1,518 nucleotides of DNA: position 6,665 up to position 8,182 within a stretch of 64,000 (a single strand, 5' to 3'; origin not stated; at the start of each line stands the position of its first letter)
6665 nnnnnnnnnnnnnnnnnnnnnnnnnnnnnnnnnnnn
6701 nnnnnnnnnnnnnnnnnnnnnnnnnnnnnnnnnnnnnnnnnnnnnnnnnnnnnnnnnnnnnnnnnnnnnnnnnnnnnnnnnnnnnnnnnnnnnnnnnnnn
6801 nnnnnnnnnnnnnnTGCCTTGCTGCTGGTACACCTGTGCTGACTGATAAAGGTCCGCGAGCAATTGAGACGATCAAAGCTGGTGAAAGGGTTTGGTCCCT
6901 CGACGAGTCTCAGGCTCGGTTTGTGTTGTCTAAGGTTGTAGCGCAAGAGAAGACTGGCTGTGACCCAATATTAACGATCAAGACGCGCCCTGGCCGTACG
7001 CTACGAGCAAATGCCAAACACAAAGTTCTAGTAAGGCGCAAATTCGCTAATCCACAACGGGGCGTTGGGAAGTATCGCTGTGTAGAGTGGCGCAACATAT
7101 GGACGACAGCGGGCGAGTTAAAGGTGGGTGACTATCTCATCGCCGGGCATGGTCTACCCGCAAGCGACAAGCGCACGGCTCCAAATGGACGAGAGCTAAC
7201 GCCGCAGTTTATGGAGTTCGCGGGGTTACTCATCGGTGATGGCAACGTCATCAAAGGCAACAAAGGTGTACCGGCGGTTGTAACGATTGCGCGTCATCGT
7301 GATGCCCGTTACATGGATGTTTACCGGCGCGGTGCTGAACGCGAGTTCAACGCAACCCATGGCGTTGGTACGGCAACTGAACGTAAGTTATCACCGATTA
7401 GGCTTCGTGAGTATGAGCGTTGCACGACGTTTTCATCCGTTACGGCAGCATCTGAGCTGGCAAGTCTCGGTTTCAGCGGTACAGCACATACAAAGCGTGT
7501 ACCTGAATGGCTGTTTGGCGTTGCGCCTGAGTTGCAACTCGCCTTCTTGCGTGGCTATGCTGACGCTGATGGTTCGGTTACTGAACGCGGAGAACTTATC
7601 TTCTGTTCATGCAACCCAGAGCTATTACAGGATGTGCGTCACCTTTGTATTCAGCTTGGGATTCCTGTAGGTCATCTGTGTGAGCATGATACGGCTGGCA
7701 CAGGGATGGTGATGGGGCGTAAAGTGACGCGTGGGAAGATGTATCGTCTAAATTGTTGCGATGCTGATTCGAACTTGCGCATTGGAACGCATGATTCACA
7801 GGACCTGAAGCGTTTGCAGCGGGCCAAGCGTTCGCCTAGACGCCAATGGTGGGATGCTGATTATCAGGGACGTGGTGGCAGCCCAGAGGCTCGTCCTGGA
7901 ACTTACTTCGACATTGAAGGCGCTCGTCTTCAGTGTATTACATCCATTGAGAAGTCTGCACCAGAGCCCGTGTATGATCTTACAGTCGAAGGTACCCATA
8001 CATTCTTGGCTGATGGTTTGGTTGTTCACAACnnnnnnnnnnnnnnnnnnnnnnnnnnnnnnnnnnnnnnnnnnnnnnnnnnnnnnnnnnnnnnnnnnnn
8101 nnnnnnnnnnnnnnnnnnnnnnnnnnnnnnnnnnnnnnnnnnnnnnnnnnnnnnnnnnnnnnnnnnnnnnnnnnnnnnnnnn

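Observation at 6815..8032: Second intein (class-1, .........) in the portal protein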

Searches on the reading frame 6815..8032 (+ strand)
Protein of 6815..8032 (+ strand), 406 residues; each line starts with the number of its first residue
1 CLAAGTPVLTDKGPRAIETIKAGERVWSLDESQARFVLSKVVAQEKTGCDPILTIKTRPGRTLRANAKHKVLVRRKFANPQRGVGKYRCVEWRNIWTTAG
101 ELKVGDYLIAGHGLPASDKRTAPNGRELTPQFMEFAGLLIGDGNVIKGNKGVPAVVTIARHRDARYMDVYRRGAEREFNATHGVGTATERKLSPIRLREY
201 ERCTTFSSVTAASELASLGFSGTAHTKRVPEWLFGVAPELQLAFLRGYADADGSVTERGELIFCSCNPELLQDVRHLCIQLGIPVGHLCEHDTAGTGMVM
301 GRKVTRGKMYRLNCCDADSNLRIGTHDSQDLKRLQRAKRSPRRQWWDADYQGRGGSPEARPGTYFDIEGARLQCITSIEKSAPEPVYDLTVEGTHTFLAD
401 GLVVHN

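Call 7: search_protein_families(library=pfam, proteins=[window:6815-8032:+], max_evalue=0.01)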
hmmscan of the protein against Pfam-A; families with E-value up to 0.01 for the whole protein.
window:6815-8032:+ (406 aa): 5 families
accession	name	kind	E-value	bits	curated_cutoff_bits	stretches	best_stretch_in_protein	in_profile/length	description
PF14890.11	Intein_splicing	-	1.1e-13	51.7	35.8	1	9-406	3-155/155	Intein splicing domain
PF14528.11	LAGLIDADG_3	-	1.9e-10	41.3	22.5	1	239-283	1-48/82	LAGLIDADG-like domain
PF07591.16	PT-HINT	-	7.1e-06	26.8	27.7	0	8-78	2-76/137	Pretoxin HINT domain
PF13403.11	Hint_2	-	1.7e-05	25.6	28.4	1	1-42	2-45/147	Hint domain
PF01079.26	Hint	-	0.0065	16.5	29.7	1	9-109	22-115/213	Hint module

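Call 8: search_protein_families(library=ncbifam, proteins=[window:6815-8032:+], max_evalue=0.01)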
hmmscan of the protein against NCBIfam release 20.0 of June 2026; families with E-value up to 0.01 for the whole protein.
window:6815-8032:+ (406 aa): 11 families
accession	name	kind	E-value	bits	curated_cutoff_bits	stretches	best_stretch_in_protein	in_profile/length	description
NF005852.0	PRK07773.1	equivalog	8.4e-23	80.6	780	2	1-283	398-660/886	replicative DNA helicase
TIGR01443.1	intein_Cterm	domain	8.9e-09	35.3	15.6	1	385-406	1-23/24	intein C-terminal splicing region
NF006207.0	PRK08332.1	equivalog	5.8e-06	23.8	2400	1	225-283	1081-1139/1684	vitamin B12-dependent ribonucleotide reductase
NF011491.0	PRK14898.1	equivalog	9.6e-06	23.9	783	0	220-275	316-372/860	DNA-directed RNA polymerase subunit A''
TIGR01445.1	intein_Nterm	domain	4.5e-05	24.4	24.5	1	1-73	1-83/83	intein N-terminal splicing region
NF011418.0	PRK14845.1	equivalog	5.2e-05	21.2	756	0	223-283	212-273/1049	translation initiation factor IF-2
NF038136.1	rSAM_Rv_intein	exception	0.00012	21.1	700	0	1-76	76-153/574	intein-containing Rv2578c family radical SAM protein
NF038098.1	GyrA_w_intein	exception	0.00014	19.9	1850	0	221-302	316-400/1232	intein-containing DNA gyrase subunit A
NF011303.0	PRK14715.1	equivalog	0.00017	18.8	1585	1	223-291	1196-1266/1627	DNA-directed DNA polymerase II large subunit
NF045703.1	rSAM_Tes_intein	exception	0.00025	19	1700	0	26-75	206-254/1040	tetraether lipid synthase Tes, intein-containing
NF038162.1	RtcB_rel_intein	exception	0.003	15.6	1150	0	374-406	543-578/961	intein-containing RtcB family protein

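Call 23: search_dna_similar(query=window:6815-8032:+, collection=phages, mode=protein, max_rows=40)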
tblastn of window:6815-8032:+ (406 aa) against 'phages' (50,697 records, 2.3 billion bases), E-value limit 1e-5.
Records with a match: 7; places in all: 7; records where one place covers at least 80% of the query: 6.
Best place of each record, by identity: <60% 7.
By first word of the organism name: uncultured 3; Aeromonas 3; Gordonia 1.
By host as written in the record: - 3; Aeromonas hydrophila ZPAH75 2; Gordonia terrae 3612 1; Aeromonas salmonicida 1.
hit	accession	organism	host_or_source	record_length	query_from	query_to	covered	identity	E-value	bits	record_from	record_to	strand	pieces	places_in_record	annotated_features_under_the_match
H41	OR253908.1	Gordonia phage BearBQ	Gordonia terrae 3612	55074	1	406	100%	28.6%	1e-24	112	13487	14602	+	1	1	17: tape measure protein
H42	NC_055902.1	uncultured phage cr131_1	Rhesus macaque feces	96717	1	406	100%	24.6%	9e-12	73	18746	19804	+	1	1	terminase large subunit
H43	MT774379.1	uncultured phage cr118_1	human feces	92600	1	406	100%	23.5%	3e-12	75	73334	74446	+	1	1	terminase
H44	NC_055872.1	uncultured phage cr118_1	human feces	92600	1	406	100%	23.5%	3e-12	75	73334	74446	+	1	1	terminase large subunit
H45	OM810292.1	Aeromonas phage ZPAH34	Aeromonas hydrophila ZPAH75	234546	13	342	81%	24.8%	6e-6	54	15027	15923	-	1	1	gyrA: DNA gyrase subunit A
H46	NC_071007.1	Aeromonas phage ZPAH34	Aeromonas hydrophila ZPAH75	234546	13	342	81%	24.8%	6e-6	54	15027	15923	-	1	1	gyrA: DarB-like antirestriction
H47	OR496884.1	Aeromonas phage AerS_266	Aeromonas salmonicida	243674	15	338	80%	25.2%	4e-8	61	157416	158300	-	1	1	DNA terminase, large subunit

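Call 28: search_solved_structures(query=window:6815-8032:+, max_evalue=0.01, show_alignments=1)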
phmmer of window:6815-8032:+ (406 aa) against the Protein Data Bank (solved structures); distinct sequences matched with E-value up to 0.01: 6.
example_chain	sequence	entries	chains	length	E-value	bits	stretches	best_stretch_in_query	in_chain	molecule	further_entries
4o1r_A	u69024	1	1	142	8.4e-10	41.5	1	20-73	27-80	Replicative DNA helicase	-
1mi8_A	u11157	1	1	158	3.9e-07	32.7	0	25-73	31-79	DnaB intein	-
6frg_A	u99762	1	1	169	3.1e-06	29.8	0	25-73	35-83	Replicative DNA helicase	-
6frh_A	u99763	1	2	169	3.1e-06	29.8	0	25-73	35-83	Replicative DNA helicase,Replicative DNA helicase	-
6fre_A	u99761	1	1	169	5.6e-05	25.6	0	25-72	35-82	Replicative DNA helicase,Replicative DNA helicase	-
7cfv_A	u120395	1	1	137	0.0013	21.1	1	371-406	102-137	Spl DnaX mini-intein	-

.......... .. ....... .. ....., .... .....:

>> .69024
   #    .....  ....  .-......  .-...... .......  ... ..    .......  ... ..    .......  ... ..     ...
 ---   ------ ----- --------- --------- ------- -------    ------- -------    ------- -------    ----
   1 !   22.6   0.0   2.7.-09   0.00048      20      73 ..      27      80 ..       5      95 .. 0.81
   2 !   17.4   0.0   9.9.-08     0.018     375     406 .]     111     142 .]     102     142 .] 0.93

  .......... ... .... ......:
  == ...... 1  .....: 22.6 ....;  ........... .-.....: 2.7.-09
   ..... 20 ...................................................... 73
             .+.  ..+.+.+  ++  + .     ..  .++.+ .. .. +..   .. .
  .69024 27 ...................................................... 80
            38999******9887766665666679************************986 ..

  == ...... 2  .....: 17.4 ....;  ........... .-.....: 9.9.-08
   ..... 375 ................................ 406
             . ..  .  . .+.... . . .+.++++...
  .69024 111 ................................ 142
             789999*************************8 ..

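Call 95: predict_structure(alignment_id=A4)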
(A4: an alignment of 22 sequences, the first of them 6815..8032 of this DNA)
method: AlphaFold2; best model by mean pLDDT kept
length: 406 residues; sequences in the alignment: 22
mean_pLDDT: 92.7   pTM: 0.91
mean pLDDT of the five models: 92.7, 91.4, 90.8, 88.8, 87.5
residues with pLDDT >= 90: 321; 70-90: 83; 50-70: 2; < 50: 0
segments of 3 or more residues with pLDDT < 50: none
pLDDT, mean of each block of 10 residues (from residue 1): 96 96 97 96 96 93 97 94 84 96 96 95 97 97 91 91 90 92 74 90 91 95 93 97 98 95 96 97 93 80 85 94 96 92 81 86 92 96 97 94 96
secondary structure, 60 per line:
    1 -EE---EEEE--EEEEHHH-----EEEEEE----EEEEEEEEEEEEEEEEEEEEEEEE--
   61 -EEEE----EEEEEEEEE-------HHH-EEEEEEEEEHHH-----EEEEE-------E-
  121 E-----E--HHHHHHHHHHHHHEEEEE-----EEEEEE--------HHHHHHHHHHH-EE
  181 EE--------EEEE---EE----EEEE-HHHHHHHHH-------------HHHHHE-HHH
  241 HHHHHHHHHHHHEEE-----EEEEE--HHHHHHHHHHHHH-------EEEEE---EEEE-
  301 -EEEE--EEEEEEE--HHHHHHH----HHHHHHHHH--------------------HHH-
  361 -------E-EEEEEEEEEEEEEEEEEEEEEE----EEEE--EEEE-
elements in order: E7-10 E13-16 E25-30 E35-58 E62-65 E70-78 E90-98 E107-111 H130-142 E143-147 E153-158 H167-177 E179-182 E191-194 E204-207 H209-217 H231-235 H238-252 E253-255 E261-265 H268-280 E288-292 E296-299 E302-305 E308-314 H317-323 H328-336 E370-391 E396-399 E402-405

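Call 98: fold_search(model_id=the predicted structure, library=pdb)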
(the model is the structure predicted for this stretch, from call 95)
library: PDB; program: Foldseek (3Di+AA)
matches with E <= 10: 448; with E <= 0.001: 22
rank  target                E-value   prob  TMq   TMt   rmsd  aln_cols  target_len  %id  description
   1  7qsu                  3.2e-19  1.00  0.62  0.69   7.5       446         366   19  Crystal structure of homing endonuclease-associated TliVMA intein (C1A, d333-339) (released 2022-03-30)
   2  7qss                  6.1e-19  1.00  0.65  0.61   9.0       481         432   16  Crystal structure of homing endonuclease-associated TliVMA intein (C1A) (released 2022-03-30)
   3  1vde_B                2.2e-16  1.00  0.59  0.56   7.1       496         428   15  PI-SCEI, A HOMING ENDONUCLEASE WITH PROTEIN SPLICING ACTIVITY (released 1998-04-08)
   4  1vde_A                6.3e-16  1.00  0.56  0.53   8.9       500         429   16  PI-SCEI, A HOMING ENDONUCLEASE WITH PROTEIN SPLICING ACTIVITY (released 1998-04-08)
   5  1ef0_A                9.6e-16  1.00  0.58  0.56   7.4       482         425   15  CRYSTAL STRUCTURE OF PI-SCEI MINIPRECURSOR (released 2000-06-07)
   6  1um2_B                2.4e-15  1.00  0.56  0.55   8.9       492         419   15  Crystal Structure of the Vma1-Derived Endonuclease with the Ligated Extein Segment (released 2004-09-22)
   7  1lws_A                4.7e-15  1.00  0.57  0.55   7.7       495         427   16  Crystal structure of the intein homing endonuclease PI-SceI bound to its recognition sequence (released 2002-09-27)
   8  1jva_B                6.1e-15  1.00  0.55  0.53   8.8       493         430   14  CRYSTAL STRUCTURE OF THE VMA1-DERIVED ENDONUCLEASE BEARING THE N AND C EXTEIN PROPEPTIDES (released 2002-08-29)
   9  1dq3                  6.8e-15  1.00  0.64  0.58   7.1       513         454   16  CRYSTAL STRUCTURE OF AN ARCHAEAL INTEIN-ENCODED HOMING ENDONUCLEASE PI-PFUI (released 2000-07-05)
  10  1lwt_A                1.1e-14  1.00  0.59  0.54   8.3       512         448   15  Crystal structure of the intein homing endonuclease PI-SceI bound to its substrate DNA (Ca2+ free) (released 2002-09-27)
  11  1dfa                  1.1e-14  1.00  0.54  0.54   8.4       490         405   15  CRYSTAL STRUCTURE OF PI-SCEI IN C2 SPACE GROUP (released 1999-12-08)
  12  1um2_A                1.6e-14  1.00  0.56  0.55   8.7       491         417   15  Crystal Structure of the Vma1-Derived Endonuclease with the Ligated Extein Segment (released 2004-09-22)
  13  1jva_A                2.5e-14  1.00  0.55  0.52   9.5       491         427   15  CRYSTAL STRUCTURE OF THE VMA1-DERIVED ENDONUCLEASE BEARING THE N AND C EXTEIN PROPEPTIDES (released 2002-08-29)
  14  7qst                  2.6e-14  1.00  0.57  0.64   9.1       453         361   14  Crystal structure of homing endonuclease-associated PhoVMA intein (C1A) (released 2022-03-30)
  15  2cw7                  1.3e-13  1.00  0.59  0.46  11.1       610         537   14  Crystal structure of intein homing endonuclease II (released 2006-04-18)
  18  4o1r                  3.0e-04  1.00  0.21  0.60   3.8       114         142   24  Crystal structure of NpuDnaB intein (released 2014-03-19)
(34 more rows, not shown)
